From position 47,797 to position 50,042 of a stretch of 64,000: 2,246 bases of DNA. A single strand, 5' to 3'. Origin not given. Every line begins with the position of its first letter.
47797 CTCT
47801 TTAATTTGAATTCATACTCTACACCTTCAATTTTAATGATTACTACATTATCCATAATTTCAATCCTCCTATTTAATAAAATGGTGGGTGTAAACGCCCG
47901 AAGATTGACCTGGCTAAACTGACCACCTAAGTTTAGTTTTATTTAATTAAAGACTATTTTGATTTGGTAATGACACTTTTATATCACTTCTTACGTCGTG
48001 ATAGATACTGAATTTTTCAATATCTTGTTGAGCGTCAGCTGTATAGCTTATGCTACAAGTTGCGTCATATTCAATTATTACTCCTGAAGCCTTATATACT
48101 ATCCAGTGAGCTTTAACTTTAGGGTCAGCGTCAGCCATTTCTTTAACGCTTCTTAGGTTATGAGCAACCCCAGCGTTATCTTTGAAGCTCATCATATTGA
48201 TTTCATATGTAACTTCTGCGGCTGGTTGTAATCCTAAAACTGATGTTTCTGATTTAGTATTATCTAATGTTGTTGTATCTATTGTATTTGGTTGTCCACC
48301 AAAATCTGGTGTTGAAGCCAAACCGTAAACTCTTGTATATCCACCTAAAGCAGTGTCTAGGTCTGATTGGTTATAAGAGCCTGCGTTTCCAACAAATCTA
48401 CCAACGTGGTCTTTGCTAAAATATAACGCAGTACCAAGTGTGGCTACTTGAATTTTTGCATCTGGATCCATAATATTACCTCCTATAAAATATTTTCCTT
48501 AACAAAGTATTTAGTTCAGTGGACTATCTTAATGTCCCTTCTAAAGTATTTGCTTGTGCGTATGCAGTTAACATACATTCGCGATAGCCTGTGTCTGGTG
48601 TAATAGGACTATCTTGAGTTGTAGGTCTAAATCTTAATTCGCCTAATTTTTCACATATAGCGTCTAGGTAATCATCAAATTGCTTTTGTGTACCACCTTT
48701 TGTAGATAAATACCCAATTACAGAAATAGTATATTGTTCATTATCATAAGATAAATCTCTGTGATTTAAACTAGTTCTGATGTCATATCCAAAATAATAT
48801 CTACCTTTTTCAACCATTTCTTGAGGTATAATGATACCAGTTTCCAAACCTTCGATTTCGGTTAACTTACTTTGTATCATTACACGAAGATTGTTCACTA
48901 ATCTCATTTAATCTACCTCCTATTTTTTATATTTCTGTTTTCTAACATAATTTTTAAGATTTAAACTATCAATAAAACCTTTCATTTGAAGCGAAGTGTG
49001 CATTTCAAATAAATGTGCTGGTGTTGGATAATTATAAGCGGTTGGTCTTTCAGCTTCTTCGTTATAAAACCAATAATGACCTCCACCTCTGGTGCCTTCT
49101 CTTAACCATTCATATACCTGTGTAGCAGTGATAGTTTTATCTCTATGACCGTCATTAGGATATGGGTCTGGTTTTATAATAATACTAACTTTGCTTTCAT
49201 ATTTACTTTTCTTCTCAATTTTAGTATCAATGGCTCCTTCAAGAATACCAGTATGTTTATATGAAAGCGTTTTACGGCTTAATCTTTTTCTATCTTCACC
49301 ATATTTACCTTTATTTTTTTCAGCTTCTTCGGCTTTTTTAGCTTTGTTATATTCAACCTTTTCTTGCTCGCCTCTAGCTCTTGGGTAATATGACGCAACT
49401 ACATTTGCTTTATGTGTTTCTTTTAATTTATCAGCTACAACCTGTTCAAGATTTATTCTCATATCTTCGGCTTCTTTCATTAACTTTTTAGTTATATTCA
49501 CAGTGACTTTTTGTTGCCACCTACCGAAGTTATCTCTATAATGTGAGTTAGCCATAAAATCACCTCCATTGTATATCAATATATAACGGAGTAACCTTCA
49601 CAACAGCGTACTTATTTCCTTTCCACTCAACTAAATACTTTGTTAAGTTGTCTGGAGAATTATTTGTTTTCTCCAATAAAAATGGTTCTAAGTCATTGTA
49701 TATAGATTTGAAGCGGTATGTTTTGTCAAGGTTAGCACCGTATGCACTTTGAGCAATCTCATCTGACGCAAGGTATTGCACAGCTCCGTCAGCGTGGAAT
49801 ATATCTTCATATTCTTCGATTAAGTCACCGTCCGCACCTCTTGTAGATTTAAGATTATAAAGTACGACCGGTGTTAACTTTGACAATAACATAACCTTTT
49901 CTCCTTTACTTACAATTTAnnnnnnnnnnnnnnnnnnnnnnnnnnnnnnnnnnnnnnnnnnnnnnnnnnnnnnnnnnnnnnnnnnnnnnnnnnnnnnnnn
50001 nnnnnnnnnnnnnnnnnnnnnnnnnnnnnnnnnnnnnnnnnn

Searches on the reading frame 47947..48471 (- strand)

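Call 7: search_protein_families(library=phrogs, max_evalue=0.01, proteins=[window:47947-48471:-])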
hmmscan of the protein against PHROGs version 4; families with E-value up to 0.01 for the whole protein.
window:47947-48471:- (174 aa): 1 family
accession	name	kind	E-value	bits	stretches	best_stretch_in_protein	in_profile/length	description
phrog_158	-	tail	3.6e-07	30.9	1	11-93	19-88/376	major tail protein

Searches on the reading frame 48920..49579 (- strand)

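Call 7: search_protein_families(library=phrogs, max_evalue=0.01, proteins=[window:48920-49579:-])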
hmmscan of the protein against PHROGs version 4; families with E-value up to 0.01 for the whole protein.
window:48920-49579:- (219 aa): 1 family
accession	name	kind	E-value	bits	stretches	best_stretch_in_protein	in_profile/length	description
phrog_22470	-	DNA, RNA and nucleotide metabolism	0.0086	16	0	72-150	114-187/340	replication protein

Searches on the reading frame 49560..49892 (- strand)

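Call 7: search_protein_families(library=phrogs, max_evalue=0.01, proteins=[window:49560-49892:-])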
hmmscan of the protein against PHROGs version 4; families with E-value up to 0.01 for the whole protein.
window:49560-49892:- (110 aa): 2 families
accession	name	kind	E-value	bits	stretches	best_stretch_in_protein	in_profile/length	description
phrog_939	-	head and packaging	0.0046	18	1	11-102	19-101/126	head protein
phrog_25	-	connector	0.0073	17.3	0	8-103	44-125/286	head closure Hc1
